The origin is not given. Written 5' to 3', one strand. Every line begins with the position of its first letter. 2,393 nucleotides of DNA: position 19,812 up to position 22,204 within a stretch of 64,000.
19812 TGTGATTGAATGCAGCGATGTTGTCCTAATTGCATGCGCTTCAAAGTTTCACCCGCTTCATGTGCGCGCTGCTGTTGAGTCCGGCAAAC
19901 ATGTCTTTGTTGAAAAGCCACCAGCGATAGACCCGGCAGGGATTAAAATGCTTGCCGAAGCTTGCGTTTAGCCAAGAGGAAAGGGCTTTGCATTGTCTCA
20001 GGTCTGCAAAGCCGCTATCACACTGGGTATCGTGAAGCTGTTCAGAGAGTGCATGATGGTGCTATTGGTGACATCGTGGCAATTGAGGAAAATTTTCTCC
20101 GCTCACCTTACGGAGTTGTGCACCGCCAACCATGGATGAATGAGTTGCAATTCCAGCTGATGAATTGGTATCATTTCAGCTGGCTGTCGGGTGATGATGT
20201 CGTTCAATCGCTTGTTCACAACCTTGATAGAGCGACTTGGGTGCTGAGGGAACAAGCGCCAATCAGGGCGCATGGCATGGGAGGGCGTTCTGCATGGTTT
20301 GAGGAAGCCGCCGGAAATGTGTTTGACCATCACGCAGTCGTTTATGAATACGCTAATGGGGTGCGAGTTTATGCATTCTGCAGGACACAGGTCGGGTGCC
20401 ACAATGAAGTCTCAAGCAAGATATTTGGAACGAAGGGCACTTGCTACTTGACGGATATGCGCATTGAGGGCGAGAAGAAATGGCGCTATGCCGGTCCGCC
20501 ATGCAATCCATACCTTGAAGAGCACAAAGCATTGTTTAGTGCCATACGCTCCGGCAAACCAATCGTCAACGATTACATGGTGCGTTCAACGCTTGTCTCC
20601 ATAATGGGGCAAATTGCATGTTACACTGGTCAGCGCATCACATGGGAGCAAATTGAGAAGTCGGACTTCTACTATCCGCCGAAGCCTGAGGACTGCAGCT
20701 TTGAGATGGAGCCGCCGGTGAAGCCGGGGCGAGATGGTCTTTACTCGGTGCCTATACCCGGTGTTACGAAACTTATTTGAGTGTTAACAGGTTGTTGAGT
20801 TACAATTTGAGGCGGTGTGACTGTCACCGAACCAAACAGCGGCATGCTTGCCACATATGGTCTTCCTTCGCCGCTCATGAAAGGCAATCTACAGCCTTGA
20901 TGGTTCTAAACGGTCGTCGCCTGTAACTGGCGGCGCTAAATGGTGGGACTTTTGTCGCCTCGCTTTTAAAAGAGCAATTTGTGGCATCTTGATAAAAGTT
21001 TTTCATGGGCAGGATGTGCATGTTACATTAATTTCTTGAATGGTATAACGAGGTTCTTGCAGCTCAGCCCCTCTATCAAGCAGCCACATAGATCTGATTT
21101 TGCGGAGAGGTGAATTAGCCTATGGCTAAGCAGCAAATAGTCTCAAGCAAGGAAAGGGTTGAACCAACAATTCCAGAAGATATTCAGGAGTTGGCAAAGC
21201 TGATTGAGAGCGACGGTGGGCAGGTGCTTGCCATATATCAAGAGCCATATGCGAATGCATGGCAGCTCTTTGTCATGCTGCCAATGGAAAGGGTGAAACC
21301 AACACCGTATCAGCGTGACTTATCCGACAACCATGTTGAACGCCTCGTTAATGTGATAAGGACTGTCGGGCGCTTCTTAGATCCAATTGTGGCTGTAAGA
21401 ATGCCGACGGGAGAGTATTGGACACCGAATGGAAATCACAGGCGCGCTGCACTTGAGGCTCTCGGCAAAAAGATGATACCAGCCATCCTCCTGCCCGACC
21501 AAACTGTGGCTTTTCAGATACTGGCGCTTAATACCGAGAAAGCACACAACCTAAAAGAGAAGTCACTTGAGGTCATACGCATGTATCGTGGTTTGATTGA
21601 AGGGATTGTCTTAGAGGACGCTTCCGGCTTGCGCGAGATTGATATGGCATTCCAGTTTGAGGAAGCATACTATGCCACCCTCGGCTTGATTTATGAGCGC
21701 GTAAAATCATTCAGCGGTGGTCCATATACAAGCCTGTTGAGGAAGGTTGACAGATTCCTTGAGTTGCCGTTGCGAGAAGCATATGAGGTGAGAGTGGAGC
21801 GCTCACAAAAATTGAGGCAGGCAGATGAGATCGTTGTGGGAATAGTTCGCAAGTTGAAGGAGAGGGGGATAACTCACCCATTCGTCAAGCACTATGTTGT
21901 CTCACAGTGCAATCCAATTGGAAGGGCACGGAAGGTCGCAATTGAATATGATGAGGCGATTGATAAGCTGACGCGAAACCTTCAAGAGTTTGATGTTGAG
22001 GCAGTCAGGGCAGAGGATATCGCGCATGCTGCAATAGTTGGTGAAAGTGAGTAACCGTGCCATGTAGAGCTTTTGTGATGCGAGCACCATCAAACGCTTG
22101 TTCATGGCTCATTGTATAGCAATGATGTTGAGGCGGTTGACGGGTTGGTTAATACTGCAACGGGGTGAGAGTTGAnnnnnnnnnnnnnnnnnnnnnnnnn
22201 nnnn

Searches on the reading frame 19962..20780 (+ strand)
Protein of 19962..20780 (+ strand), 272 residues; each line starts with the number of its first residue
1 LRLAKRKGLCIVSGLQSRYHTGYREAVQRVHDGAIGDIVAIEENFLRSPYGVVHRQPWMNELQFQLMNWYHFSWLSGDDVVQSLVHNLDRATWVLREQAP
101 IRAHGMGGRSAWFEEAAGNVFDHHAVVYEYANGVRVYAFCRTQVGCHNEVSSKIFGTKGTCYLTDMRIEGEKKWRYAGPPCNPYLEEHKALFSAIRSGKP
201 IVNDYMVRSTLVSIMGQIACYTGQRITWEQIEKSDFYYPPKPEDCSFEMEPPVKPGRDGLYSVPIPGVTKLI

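Call 92: search_protein_families(library=pfam, proteins=[window:19962-20780:+], max_evalue=0.001)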
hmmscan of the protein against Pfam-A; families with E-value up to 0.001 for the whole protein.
window:19962-20780:+ (272 aa): 2 families
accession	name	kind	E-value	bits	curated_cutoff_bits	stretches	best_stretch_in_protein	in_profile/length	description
PF22725.1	GFO_IDH_MocA_C3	-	1.1e-09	38.8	27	1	23-160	1-122/124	GFO/IDH/MocA C-terminal domain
PF02894.22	GFO_IDH_MocA_C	-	5.7e-06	26.7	22.9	1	30-162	4-128/218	Oxidoreductase family, C-terminal alpha/beta domain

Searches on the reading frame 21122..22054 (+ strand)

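Call 92: search_protein_families(library=pfam, proteins=[window:21122-22054:+], max_evalue=0.001)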
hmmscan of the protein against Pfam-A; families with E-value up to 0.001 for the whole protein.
window:21122-22054:+ (310 aa): 1 family
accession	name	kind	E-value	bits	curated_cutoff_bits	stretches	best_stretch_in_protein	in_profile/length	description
PF02195.25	ParB_N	-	1e-05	25.9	26.3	1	52-123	5-77/95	ParB N-terminal domain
